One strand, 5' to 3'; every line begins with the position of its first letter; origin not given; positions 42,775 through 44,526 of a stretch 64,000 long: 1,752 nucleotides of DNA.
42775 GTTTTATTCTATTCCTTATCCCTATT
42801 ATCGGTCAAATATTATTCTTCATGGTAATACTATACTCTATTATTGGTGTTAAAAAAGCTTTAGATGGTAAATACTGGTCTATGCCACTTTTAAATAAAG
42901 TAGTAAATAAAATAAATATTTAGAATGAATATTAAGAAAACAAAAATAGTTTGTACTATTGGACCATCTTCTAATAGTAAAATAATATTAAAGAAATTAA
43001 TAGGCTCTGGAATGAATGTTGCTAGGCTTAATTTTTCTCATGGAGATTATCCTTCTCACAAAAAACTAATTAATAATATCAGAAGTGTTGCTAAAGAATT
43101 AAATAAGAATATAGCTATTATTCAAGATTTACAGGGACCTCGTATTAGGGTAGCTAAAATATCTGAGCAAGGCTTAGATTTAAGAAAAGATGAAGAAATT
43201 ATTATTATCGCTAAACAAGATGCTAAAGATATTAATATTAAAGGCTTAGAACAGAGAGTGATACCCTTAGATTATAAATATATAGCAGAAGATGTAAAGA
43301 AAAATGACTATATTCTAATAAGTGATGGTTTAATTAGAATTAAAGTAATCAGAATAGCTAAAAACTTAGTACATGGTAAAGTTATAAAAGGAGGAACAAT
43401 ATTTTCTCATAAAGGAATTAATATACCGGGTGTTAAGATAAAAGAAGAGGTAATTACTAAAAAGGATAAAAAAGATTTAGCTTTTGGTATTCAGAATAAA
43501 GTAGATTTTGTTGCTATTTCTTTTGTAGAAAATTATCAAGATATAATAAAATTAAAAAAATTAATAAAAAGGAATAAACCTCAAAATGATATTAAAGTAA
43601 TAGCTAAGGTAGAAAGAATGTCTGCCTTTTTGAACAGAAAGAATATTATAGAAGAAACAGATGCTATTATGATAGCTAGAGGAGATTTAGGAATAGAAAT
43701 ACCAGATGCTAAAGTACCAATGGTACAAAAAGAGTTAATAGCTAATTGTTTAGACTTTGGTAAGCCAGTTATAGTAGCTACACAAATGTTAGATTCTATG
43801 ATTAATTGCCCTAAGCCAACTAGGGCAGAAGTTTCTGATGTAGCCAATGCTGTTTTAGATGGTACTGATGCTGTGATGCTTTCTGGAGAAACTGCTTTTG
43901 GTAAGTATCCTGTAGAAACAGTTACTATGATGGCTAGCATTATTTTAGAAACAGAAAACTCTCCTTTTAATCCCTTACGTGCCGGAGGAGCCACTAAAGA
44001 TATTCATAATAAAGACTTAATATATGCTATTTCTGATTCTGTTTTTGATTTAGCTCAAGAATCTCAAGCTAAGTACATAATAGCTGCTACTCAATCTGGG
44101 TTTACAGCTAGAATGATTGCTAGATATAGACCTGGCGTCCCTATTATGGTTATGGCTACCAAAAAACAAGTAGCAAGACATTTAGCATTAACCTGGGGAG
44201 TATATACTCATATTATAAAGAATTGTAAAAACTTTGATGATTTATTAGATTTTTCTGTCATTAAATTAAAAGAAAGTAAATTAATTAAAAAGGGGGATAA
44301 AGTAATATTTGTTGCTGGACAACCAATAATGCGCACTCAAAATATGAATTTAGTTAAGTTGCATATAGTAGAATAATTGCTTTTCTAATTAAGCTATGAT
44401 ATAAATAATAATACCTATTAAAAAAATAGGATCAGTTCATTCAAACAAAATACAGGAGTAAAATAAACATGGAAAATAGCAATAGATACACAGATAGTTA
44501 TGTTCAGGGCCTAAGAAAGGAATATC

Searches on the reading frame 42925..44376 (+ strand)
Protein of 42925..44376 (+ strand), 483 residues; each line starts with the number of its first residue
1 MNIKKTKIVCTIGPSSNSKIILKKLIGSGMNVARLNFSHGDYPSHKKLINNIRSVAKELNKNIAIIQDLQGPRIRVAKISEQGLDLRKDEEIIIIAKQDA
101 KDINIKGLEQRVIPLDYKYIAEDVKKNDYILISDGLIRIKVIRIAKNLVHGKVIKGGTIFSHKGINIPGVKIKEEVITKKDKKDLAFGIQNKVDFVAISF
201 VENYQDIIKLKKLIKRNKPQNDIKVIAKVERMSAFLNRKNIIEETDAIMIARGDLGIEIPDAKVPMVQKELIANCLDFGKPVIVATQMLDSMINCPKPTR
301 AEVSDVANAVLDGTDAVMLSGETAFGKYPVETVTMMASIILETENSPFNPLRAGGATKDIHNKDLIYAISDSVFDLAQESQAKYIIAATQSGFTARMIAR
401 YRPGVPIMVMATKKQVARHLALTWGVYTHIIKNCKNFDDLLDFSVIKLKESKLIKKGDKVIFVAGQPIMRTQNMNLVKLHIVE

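Call 12: search_protein_families(library=ncbifam, proteins=[window:42925-44376:+], max_evalue=0.00001)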
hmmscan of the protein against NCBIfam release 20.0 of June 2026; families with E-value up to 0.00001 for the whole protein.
window:42925-44376:+ (483 aa): 7 families
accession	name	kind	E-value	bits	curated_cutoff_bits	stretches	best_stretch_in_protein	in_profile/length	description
NF004978.0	PRK06354.1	subfamily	1.4e-160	535.6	462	1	3-482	7-478/590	pyruvate kinase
TIGR01064.1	pyruv_kin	equivalog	4.6e-159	529.9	306.4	1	4-482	1-476/476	pyruvate kinase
NF004491.0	PRK05826.1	subfamily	3.4e-157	523.8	432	1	3-482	4-475/477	pyruvate kinase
NF004886.0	PRK06247.1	subfamily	6.5e-146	486.7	623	1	4-482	5-470/476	pyruvate kinase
NF006664.0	PRK09206.1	equivalog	8.8e-130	433.4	686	1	3-480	1-468/470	pyruvate kinase PykF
NF005234.0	PRK06739.1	equivalog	1.4e-91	307.1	564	1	9-338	6-323/352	pyruvate kinase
NF011314.0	PRK14725.1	equivalog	7.7e-50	169.8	642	2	81-342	330-592/614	pyruvate kinase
